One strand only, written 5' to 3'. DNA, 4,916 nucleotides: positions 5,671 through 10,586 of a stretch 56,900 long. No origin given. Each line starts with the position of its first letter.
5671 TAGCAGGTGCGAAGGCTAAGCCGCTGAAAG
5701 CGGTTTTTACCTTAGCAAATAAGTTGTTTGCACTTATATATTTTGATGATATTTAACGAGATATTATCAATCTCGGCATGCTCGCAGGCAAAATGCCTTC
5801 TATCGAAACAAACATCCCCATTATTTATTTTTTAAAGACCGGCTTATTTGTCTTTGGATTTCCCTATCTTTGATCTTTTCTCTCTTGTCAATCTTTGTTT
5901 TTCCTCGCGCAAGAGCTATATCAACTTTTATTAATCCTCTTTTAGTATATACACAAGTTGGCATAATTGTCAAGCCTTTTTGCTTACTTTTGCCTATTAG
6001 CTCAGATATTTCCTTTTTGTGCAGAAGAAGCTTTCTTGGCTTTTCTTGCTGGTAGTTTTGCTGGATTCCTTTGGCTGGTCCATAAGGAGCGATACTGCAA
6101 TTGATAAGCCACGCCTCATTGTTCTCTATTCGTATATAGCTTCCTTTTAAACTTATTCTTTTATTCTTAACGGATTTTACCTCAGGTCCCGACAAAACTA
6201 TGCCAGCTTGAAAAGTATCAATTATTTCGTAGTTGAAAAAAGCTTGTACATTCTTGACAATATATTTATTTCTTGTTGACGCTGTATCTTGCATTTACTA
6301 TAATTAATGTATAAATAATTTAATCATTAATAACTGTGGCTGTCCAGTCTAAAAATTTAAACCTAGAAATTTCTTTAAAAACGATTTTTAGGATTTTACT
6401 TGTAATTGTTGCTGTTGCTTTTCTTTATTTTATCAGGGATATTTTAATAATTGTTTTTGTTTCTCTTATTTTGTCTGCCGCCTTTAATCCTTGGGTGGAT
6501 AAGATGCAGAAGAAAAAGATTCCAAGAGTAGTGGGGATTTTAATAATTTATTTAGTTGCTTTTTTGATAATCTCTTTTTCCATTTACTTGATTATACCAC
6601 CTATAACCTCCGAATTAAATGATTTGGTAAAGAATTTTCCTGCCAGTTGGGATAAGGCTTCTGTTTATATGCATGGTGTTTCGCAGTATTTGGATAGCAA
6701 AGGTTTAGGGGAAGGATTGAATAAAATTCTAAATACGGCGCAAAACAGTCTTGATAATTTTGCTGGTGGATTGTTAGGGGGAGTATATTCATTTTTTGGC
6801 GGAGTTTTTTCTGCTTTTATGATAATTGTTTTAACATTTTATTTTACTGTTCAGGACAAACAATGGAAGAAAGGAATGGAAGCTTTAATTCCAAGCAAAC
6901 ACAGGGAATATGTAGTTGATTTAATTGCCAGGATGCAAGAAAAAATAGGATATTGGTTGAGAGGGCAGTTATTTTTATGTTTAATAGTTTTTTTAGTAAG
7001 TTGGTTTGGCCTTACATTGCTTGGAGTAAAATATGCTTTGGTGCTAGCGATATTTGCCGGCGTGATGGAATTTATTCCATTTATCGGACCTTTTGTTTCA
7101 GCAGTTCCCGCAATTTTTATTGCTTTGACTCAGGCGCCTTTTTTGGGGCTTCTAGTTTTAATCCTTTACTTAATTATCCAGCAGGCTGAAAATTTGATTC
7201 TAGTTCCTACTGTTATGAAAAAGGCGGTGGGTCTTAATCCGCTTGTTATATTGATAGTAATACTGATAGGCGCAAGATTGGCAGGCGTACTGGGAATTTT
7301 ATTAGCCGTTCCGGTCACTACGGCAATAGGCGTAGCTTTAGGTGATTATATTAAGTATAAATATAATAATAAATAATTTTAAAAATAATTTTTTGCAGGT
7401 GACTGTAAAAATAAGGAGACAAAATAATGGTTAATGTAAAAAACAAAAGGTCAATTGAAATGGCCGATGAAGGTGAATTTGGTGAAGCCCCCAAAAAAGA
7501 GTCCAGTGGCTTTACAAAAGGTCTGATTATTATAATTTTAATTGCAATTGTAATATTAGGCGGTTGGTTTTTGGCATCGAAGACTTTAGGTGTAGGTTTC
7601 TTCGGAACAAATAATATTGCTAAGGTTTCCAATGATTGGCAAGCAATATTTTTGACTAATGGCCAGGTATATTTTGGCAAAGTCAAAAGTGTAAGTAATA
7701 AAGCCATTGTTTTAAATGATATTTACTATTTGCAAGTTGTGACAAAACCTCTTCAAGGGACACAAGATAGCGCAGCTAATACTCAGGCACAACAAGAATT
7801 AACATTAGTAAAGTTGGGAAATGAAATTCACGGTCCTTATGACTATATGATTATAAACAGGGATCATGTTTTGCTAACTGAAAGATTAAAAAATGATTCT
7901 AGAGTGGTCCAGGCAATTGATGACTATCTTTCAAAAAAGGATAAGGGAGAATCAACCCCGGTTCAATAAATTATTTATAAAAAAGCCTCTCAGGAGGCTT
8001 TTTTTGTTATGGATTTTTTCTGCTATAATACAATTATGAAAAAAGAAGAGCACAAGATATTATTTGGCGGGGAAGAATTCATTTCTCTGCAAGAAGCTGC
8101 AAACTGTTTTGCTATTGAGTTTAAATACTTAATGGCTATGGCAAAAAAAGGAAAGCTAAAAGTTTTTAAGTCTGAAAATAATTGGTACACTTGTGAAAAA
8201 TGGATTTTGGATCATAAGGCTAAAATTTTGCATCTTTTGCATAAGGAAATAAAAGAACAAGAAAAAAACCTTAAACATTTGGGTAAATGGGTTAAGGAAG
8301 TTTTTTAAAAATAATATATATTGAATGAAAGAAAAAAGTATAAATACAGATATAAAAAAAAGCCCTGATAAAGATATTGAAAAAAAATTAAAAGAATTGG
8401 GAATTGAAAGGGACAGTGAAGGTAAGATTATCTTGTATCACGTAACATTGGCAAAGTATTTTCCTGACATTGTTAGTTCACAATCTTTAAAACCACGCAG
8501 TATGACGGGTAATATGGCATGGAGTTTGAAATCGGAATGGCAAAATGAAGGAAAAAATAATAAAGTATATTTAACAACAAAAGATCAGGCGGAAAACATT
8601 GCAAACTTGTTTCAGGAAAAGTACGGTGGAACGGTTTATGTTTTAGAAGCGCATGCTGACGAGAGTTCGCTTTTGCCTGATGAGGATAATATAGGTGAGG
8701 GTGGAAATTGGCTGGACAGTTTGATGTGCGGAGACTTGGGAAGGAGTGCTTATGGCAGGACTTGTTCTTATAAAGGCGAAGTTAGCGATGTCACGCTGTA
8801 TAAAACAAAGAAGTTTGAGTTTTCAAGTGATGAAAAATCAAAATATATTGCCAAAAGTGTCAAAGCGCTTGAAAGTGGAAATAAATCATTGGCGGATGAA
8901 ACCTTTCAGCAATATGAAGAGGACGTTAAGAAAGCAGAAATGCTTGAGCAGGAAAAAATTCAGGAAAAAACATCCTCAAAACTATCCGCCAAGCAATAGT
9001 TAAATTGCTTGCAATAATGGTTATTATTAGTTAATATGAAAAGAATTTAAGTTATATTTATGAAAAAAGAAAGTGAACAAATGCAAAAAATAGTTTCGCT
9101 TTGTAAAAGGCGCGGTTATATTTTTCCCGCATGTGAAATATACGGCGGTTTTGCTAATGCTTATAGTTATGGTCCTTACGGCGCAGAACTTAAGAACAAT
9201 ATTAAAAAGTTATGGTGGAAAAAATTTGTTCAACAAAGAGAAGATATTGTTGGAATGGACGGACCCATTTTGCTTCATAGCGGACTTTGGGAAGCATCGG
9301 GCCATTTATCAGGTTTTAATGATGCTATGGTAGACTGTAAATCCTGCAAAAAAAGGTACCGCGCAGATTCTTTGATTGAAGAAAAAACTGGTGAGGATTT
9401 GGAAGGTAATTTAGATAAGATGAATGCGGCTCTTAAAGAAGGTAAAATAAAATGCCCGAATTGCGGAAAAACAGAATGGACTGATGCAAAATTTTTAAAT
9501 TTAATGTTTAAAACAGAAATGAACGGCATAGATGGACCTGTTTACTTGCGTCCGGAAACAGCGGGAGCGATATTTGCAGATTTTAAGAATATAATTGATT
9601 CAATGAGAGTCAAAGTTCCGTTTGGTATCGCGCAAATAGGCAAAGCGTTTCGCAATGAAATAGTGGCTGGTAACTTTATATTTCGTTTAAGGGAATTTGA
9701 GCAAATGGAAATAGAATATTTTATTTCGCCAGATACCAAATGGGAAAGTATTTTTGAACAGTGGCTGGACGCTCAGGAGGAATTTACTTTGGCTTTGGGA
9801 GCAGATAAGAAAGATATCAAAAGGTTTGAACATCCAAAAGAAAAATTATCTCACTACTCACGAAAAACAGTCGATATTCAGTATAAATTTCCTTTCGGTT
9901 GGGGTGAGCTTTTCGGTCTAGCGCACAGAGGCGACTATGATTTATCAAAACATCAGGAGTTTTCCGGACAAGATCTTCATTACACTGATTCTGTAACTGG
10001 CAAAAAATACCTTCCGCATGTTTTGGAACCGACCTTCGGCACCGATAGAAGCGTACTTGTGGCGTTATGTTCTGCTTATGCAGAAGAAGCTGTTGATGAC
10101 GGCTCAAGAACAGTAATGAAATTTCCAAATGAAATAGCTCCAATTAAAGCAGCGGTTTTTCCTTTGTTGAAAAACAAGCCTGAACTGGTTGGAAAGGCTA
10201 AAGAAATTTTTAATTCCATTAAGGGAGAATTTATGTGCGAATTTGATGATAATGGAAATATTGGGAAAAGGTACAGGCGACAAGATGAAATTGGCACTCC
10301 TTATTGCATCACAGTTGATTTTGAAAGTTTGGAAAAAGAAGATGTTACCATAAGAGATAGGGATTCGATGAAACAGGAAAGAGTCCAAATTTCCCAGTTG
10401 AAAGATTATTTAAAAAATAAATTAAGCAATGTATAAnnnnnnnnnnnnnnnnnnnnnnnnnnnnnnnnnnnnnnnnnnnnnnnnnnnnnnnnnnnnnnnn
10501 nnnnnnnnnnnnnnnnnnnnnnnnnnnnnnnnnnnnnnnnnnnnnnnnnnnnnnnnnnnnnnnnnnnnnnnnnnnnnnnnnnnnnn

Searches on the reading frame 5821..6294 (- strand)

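Call 58: search_protein_families(library=pfam, proteins=[window:5821-6294:-], max_evalue=0.001)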
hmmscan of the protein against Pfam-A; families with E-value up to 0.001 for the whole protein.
window:5821-6294:- (157 aa): 1 family
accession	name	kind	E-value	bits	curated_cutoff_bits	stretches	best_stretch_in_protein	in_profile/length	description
PF01668.23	SmpB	-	4e-52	176.4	27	1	12-156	1-143/143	SmpB protein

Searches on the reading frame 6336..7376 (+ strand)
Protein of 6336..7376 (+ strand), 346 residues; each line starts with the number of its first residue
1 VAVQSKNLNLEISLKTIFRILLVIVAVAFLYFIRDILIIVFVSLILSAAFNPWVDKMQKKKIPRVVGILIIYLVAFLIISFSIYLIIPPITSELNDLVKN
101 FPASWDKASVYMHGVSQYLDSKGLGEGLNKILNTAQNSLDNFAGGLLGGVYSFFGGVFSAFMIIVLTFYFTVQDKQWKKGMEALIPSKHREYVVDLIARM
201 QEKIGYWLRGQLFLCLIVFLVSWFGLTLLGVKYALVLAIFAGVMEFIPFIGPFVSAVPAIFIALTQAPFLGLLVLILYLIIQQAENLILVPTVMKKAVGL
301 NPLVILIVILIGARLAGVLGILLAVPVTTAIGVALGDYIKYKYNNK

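Call 58: search_protein_families(library=pfam, proteins=[window:6336-7376:+], max_evalue=0.001)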
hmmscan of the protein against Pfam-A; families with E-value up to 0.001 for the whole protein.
window:6336-7376:+ (346 aa): 1 family
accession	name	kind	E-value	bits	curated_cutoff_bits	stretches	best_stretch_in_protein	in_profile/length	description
PF01594.21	AI-2E_transport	-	2.4e-70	237.8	34.3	1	20-338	5-326/327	AI-2E family transporter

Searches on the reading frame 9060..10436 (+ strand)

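Call 10: search_protein_families(library=pfam, proteins=[window:9060-10436:+], max_evalue=0.001)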
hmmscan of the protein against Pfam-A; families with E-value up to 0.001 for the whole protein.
window:9060-10436:+ (458 aa): 2 families
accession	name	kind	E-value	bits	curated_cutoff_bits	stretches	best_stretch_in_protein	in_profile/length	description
PF03129.25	HGTP_anticodon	-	2e-21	76.4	21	1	363-453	1-93/94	Anticodon binding domain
PF00587.30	tRNA-synt_2b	-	2.2e-09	38.1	29.3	1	160-334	10-174/179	tRNA synthetase class II core domain (G, H, P, S and T)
